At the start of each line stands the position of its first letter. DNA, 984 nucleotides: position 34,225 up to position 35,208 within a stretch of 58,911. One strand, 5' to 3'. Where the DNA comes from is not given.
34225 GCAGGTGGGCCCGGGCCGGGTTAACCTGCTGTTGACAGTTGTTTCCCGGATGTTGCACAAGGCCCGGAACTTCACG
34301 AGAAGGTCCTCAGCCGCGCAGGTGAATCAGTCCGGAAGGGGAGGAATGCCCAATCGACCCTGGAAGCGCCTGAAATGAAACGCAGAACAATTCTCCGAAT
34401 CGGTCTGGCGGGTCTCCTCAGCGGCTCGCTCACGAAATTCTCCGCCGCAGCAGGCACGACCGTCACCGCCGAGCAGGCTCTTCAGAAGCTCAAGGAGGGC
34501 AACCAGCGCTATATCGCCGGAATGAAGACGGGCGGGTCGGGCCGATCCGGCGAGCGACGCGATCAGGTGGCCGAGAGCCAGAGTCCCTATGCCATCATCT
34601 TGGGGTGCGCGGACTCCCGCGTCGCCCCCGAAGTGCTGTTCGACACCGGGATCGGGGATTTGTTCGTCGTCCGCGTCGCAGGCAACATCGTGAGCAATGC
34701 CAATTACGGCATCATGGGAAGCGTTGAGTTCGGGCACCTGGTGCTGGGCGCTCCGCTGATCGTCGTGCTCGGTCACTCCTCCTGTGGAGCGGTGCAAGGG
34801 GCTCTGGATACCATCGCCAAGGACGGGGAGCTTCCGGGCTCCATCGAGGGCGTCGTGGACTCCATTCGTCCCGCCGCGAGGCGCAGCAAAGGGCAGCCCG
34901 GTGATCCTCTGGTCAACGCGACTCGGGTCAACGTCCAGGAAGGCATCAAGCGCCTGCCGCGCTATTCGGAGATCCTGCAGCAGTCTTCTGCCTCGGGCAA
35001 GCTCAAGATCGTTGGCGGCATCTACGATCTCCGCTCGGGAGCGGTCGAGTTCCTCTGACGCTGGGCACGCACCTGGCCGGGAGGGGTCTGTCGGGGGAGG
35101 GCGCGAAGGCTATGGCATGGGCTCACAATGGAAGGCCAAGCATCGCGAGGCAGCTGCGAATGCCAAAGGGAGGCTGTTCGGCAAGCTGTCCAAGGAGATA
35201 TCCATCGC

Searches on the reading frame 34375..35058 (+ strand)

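Call 28: search_protein_families(library=pfam, proteins=[window:34375-35058:+], max_evalue=0.001)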
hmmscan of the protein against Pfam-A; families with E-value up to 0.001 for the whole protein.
window:34375-35058:+ (227 aa): 1 family
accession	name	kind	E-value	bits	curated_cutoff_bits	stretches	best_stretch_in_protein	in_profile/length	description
PF00484.24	Pro_CA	-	6.4e-39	134.2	25.7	1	73-224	1-156/156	Carbonic anhydrase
